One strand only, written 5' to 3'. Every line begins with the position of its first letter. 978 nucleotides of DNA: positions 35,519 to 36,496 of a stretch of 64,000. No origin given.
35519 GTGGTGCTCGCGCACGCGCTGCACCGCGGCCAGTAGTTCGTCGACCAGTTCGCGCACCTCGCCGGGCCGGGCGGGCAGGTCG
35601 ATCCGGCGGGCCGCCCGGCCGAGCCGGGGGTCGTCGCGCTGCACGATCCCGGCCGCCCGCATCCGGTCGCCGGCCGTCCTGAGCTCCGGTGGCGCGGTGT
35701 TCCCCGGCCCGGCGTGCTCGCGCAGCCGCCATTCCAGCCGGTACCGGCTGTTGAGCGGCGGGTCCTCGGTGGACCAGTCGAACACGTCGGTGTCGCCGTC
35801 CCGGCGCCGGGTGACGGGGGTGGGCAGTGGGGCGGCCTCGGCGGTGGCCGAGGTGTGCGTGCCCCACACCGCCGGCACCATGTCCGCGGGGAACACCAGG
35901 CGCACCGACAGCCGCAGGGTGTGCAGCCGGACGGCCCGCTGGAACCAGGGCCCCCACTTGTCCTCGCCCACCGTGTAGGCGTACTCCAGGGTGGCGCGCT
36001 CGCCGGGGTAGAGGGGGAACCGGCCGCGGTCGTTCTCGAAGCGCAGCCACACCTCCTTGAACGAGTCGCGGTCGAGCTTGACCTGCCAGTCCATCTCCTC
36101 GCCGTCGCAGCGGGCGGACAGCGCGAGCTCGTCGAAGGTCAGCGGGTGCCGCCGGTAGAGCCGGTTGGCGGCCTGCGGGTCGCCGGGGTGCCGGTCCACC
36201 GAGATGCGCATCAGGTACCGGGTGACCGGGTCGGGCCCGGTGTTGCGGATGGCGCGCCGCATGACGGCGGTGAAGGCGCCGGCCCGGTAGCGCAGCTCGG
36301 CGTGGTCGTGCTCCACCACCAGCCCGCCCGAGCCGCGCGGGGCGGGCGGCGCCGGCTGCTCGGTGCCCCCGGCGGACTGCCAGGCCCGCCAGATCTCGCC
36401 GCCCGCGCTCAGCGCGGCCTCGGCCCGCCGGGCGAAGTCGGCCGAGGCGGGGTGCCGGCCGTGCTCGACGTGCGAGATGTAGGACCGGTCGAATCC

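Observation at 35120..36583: Scr1-type XRE-HTH regulator fused in frame to a complete peptide deformylase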

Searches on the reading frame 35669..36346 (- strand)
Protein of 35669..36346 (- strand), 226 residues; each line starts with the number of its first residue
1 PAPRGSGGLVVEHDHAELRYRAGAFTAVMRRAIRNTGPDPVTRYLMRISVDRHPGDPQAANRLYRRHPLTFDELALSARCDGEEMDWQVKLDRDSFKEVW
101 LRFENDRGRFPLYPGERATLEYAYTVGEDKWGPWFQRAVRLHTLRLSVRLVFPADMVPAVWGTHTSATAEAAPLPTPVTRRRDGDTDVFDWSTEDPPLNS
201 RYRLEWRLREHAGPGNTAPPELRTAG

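Call 34: search_protein_representatives(protein=window:35669-36346:-)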
Query: 226 residues. Proteins with E-value up to 0.001 (for the whole library): 356; up to 1e-10: 257; up to 1e-30: 101. The best 150 are listed.
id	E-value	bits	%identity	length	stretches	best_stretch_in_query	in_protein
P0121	2.8e-78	279.2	61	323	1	7-210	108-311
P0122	4.1e-76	272.1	57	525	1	3-214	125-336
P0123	3.2e-74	265.9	57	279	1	5-210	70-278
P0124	6.7e-74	264.9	56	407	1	5-210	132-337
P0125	1.0e-73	264.2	58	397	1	1-200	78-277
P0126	4.2e-72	259.0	58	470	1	7-214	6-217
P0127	3.3e-71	256.0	55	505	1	2-223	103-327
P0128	4.5e-71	255.6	58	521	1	5-214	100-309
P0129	1.2e-68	247.7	55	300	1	8-210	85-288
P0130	1.2e-68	247.6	56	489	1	7-212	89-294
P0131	2.6e-68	246.6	56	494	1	5-221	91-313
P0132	1.3e-66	241.0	52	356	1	8-210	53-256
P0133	2.2e-66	240.3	54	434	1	6-210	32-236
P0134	2.4e-66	240.2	54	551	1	5-216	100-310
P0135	2.6e-65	236.7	54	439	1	8-210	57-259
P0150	4.6e-57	209.8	50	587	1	9-210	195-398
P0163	1.2e-49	185.4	44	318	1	1-215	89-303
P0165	5.3e-49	183.4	44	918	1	5-220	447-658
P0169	5.8e-47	176.7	40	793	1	8-216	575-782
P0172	2.1e-44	168.3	38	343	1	4-215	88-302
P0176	1.6e-42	162.2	64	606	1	75-218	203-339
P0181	6.2e-41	156.9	41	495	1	8-208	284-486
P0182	1.6e-40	155.6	40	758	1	7-209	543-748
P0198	1.7e-36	142.4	46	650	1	4-209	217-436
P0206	1.2e-35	139.7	47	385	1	13-181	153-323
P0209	2.5e-34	135.3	36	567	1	18-208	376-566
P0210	5.8e-34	134.1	45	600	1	5-194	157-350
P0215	5.9e-33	130.8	39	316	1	9-212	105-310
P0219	1.5e-31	126.2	34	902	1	3-207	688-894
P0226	1.9e-29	119.4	33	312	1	2-213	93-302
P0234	1.2e-27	113.4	31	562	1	3-207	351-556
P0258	7.6e-24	101.0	29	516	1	3-209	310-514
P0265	4.1e-23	98.6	32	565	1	12-212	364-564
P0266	1.0e-22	97.3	33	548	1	31-209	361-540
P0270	4.8e-22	95.1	38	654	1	9-207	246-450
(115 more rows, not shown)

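Call 35: search_protein_families(library=pfam, proteins=[P0163, P0172, P0215, P0226, P0165, P0169, P0182, P0219, P0209, P0234], max_evalue=0.01)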
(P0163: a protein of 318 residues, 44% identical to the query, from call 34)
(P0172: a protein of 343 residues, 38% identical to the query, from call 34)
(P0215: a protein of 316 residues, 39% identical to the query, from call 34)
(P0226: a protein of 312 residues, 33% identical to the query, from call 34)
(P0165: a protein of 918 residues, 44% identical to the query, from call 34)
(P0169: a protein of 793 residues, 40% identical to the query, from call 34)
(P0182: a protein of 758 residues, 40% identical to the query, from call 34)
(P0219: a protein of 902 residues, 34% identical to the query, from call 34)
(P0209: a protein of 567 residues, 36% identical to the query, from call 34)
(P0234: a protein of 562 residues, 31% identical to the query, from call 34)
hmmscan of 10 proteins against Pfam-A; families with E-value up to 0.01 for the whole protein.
P0163 (318 aa): 3 families
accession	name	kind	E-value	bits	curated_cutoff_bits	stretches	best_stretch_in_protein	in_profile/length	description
PF13560.12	HTH_31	-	1.5e-15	57.7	27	1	12-68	1-58/64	Helix-turn-helix domain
PF01381.28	HTH_3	-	2.8e-10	40.5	23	1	20-65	4-49/55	Helix-turn-helix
PF12844.13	HTH_19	-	1.9e-05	24.9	30.2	1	17-50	4-37/64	Helix-turn-helix domain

P0172 (343 aa): 0 families

P0215 (316 aa): 1 family
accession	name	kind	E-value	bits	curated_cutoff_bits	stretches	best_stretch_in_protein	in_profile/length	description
PF13560.12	HTH_31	-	3.7e-07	30.8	27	1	12-64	1-54/64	Helix-turn-helix domain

P0226 (312 aa): 3 families
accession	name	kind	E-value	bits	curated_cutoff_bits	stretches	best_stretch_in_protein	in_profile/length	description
PF13560.12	HTH_31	-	1.5e-07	32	27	1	17-73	6-63/64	Helix-turn-helix domain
PF12844.13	HTH_19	-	9.2e-05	22.7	30.2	1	19-57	6-44/64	Helix-turn-helix domain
PF01381.28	HTH_3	-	0.00029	21.3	23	1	19-65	3-49/55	Helix-turn-helix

P0165 (918 aa): 2 families
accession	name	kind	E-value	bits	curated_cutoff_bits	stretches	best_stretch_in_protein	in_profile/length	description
PF00459.30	Inositol_P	-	2e-28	100.1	27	1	694-909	43-258/271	Inositol monophosphatase family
PF20720.3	nSTAND3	-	0.00085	19.5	27.2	1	42-117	1-74/155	Novel STAND NTPase 3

P0169 (793 aa): 0 families

P0182 (758 aa): 0 families

P0219 (902 aa): 1 family
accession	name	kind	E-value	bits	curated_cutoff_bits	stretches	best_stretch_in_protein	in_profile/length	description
PF13365.12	Trypsin_2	-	9e-14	52.9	27.6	1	23-180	1-144/144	Trypsin-like peptidase domain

P0209 (567 aa): 2 families
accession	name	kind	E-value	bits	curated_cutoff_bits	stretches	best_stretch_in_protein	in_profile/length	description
PF00149.33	Metallophos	-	2.8e-12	47.9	21.5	1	8-258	4-191/191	Calcineurin-like phosphoesterase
PF12850.12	Metallophos_2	-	0.00036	21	27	0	47-106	21-67/154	Calcineurin-like phosphoesterase superfamily domain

P0234 (562 aa): 2 families
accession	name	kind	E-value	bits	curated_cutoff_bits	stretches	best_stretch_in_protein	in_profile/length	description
PF00149.33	Metallophos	-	8e-11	43.2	21.5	1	8-255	4-189/191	Calcineurin-like phosphoesterase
PF12850.12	Metallophos_2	-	0.00072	20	27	0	9-101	5-60/154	Calcineurin-like phosphoesterase superfamily domain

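Call 37: predict_structure(alignment_id=A2)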
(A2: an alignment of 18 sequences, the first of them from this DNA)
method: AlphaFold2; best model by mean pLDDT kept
length: 207 residues; sequences in the alignment: 18
mean_pLDDT: 91.5   pTM: 0.87
mean pLDDT of the five models: 91.5, 91.4, 91.2, 89.3, 86.4
residues with pLDDT >= 90: 156; 70-90: 40; 50-70: 9; < 50: 2
segments of 3 or more residues with pLDDT < 50: none
pLDDT, mean of each block of 10 residues (from residue 1): 92 95 98 95 77 83 90 97 91 96 96 97 89 95 97 92 81 97 97 93 68
secondary structure, 60 per line:
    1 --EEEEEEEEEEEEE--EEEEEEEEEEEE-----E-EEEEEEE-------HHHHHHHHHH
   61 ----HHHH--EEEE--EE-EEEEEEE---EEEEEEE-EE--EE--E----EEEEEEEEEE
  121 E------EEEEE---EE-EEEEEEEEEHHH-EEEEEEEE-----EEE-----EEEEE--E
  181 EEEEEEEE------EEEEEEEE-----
elements in order: E3-15 E18-29 E37-43 H51-60 H65-68 E71-74 E80-86 E90-96 E111-121 E128-132 E139-147 E152-159 E165-167 E173-177 E180-188 E195-202

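Call 40: search_protein_families(library=pfam, proteins=[P0258, P0265, P0181, P0198, P0270, P0210, P0266, P0150, P0176, P0206], max_evalue=0.01)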
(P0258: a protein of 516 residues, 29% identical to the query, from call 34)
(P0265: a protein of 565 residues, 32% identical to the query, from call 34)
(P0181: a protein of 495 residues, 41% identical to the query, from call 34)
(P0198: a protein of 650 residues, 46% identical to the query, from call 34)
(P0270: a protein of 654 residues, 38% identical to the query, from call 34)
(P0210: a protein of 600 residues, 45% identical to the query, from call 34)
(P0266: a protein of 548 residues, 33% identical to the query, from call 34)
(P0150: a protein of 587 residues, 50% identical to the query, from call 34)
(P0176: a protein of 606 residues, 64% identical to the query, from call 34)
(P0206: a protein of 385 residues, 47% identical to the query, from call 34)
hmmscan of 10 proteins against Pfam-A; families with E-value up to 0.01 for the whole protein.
P0258 (516 aa): 2 families
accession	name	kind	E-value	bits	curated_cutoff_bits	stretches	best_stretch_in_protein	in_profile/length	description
PF00149.33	Metallophos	-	1.6e-08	35.6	21.5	1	10-215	29-190/191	Calcineurin-like phosphoesterase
PF12850.12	Metallophos_2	-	3.6e-05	24.3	27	0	175-252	80-147/154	Calcineurin-like phosphoesterase superfamily domain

P0265 (565 aa): 2 families
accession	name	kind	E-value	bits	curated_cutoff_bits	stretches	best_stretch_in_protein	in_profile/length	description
PF00149.33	Metallophos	-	1.3e-10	42.5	21.5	1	10-265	4-190/191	Calcineurin-like phosphoesterase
PF12850.12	Metallophos_2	-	0.0045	17.4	27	0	221-294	76-143/154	Calcineurin-like phosphoesterase superfamily domain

P0181 (495 aa): 1 family
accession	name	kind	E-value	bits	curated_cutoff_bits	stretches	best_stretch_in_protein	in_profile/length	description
PF13271.11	DUF4062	-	0.00023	21.7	24.7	1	10-99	2-79/82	Domain of unknown function (DUF4062)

P0198 (650 aa): 2 families
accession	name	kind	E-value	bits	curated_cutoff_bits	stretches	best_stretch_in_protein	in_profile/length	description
PF01327.26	Pep_deformylase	-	3.9e-20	72.5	22.8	1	529-627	43-146/156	Polypeptide deformylase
PF13365.12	Trypsin_2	-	1.1e-09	39.6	27.6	1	20-177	1-144/144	Trypsin-like peptidase domain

P0270 (654 aa): 3 families
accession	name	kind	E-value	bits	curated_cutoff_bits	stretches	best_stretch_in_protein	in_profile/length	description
PF01327.26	Pep_deformylase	-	9e-29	100.5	22.8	1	528-636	42-149/156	Polypeptide deformylase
PF13365.12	Trypsin_2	-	8.5e-08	33.5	27.6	1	48-211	1-144/144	Trypsin-like peptidase domain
PF00089.32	Trypsin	-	0.00011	22.6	20.6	1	43-225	22-210/220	Trypsin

P0210 (600 aa): 1 family
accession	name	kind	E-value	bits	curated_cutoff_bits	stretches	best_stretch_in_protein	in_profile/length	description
PF01327.26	Pep_deformylase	-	0.00022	21.3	22.8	1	484-526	84-126/156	Polypeptide deformylase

P0266 (548 aa): 2 families
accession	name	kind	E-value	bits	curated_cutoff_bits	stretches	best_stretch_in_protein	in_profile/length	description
PF00149.33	Metallophos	-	4.6e-11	43.9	21.5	1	9-247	4-190/191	Calcineurin-like phosphoesterase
PF12850.12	Metallophos_2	-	5e-06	27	27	1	11-100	6-60/154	Calcineurin-like phosphoesterase superfamily domain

P0150 (587 aa): 2 families
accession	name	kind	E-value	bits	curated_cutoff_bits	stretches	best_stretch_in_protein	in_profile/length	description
PF01327.26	Pep_deformylase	-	2.6e-23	82.8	22.8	1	424-561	8-152/156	Polypeptide deformylase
PF13271.11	DUF4062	-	4.7e-14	52.8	24.7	1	6-93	1-82/82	Domain of unknown function (DUF4062)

P0176 (606 aa): 3 families
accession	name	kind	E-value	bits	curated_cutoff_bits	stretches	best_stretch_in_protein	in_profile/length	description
PF13560.12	HTH_31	-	1.2e-08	35.6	27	1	43-91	12-61/64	Helix-turn-helix domain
PF01381.28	HTH_3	-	7.5e-06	26.3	23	1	43-85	7-49/55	Helix-turn-helix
PF01327.26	Pep_deformylase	-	0.0033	17.5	22.8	1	447-487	84-124/156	Polypeptide deformylase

P0206 (385 aa): 2 families
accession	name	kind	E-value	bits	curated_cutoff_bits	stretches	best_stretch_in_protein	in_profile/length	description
PF13560.12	HTH_31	-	1.6e-09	38.4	27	1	53-105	2-55/64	Helix-turn-helix domain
PF01381.28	HTH_3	-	1.2e-07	32.1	23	1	59-105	3-49/55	Helix-turn-helix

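Call 41: search_protein_families(library=padloc, proteins=[P0163, P0270, P0150, P0209, P0165, P0219], max_evalue=0.01)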
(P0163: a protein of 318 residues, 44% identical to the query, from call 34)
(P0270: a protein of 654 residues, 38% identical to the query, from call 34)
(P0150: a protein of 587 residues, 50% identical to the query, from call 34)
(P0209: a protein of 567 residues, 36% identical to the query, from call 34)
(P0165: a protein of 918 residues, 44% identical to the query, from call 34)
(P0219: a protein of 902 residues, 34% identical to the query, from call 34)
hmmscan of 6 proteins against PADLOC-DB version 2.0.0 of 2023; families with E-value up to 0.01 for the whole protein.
P0163 (318 aa): 12 families
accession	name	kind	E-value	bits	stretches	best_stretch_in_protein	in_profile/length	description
PDLC04142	capH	-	4.7e-07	28.8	1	14-69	8-60/103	capH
PDLC02926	HTH_VI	-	5.1e-07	27.9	1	14-55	3-44/92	-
PDLC03665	Control_protein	-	3.9e-06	25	1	14-66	10-63/77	control protein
PDLC03536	REase_II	-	1.6e-05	22.7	1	10-63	8-61/237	Type II restriction enzyme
PDLC03955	RmrA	-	1.7e-05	22.2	1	15-78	23-86/371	-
PDLC03664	Control_protein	-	6.5e-05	21.3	1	16-53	17-54/74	control protein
PDLC03671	Control_protein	-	0.00025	19.2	1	11-48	13-50/84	control protein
PDLC03666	Control_protein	-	0.00049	18.5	1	13-59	7-53/77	control protein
PDLC03951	RmrA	-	0.00066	16.7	1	16-73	12-69/400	-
PDLC03949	RmrA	-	0.00076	16.5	1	21-75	11-65/363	-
PDLC03948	RmrA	-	0.0047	13.9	1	17-65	13-61/397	-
PDLC04760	PDC-M64C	-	0.0062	14.9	1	13-68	27-82/93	-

P0270 (654 aa): 2 families
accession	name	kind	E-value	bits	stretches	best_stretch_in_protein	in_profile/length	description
PDLC02960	RT-Protease_XI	-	5.4e-06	23.6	1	28-216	330-487/506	single gene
PDLC02959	RT-Protease_XI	-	1.5e-05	22.1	1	27-218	331-492/510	single gene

P0150 (587 aa): 0 families

P0209 (567 aa): 3 families
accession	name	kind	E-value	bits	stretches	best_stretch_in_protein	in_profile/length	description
PDLC00736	Effector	-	6.4e-17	59.7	1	5-262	3-238/561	Endonuclease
PDLC05051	PDC-S60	-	7e-16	55.5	1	8-258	4-242/1027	-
PDLC02853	DpdE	-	0.00055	16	1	74-126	750-802/985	DpdE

P0165 (918 aa): 0 families

P0219 (902 aa): 5 families
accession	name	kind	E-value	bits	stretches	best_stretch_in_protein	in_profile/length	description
PDLC02960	RT-Protease_XI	-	6.8e-06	23.3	1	14-201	341-500/506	single gene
PDLC02959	RT-Protease_XI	-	1.6e-05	22.1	1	19-200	348-503/510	single gene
PDLC03855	LmuA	-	2.8e-05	21.6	1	6-181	4-170/425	-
PDLC04593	PDC-M35A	-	0.00042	18.2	0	20-45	20-46/216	-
PDLC02159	Avs1b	-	0.0091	11.3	0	5-126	2-106/1924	-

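Call 62: search_protein_families(library=pfam, alignment_id=A2, max_evalue=10)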
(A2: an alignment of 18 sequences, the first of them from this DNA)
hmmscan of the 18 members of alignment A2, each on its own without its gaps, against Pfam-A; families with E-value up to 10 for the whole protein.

A. member 1, seq(207 aa): 0 families

B. families by the number of members that match (of 18 scanned): 4 families
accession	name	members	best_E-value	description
PF15366.11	DUF4597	1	0.044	Domain of unknown function (DUF4597)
PF12969.12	DUF3857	1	0.094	Domain of Unknown Function with PDB structure (DUF3857)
PF22974.1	DUF7029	1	0.11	Domain of unknown function (DUF7029)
PF08057.16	Ery_res_leader2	1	2.8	Erythromycin resistance leader peptide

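Call 64: find_encoding_contigs(protein=P0163, flank=6000, max_places=3)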
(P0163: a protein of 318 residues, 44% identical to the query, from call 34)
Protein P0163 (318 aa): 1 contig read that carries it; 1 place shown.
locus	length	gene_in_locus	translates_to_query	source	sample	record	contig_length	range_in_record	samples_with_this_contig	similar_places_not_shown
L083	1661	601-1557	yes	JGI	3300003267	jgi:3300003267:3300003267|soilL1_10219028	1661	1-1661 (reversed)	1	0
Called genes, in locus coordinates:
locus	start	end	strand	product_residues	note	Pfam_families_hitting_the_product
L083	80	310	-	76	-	-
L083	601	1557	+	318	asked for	PF01381:HTH_3, PF12844:HTH_19 (faint), PF13560:HTH_31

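Call 66: find_encoding_contigs(protein=P0226, flank=7000, max_places=3)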
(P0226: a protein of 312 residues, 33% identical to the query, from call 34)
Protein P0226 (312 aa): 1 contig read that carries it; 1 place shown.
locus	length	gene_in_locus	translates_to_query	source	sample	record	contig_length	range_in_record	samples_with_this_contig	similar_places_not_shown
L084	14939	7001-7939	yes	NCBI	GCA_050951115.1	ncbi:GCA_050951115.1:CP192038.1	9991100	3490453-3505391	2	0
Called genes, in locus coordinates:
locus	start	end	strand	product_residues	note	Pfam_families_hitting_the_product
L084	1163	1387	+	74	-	-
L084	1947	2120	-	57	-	-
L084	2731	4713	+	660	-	PF02065:Melibiase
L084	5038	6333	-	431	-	PF00872:Transposase_mut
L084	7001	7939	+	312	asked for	-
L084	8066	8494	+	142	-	PF19493:Trypco1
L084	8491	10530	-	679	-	PF13365:Trypsin_2, PF01327:Pep_deformylase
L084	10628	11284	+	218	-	PF00702:Hydrolase, PF12710:HAD, PF13419:HAD_2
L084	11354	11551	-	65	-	-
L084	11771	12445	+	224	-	-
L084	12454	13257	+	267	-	PF00990:GGDEF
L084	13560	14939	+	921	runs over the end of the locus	PF07995:GSDH, PF00801:PKD, PF18911:PKD_4, PF03422:CBM_6, PF00652:Ricin_B_lectin, PF14200:RicinB_lectin_2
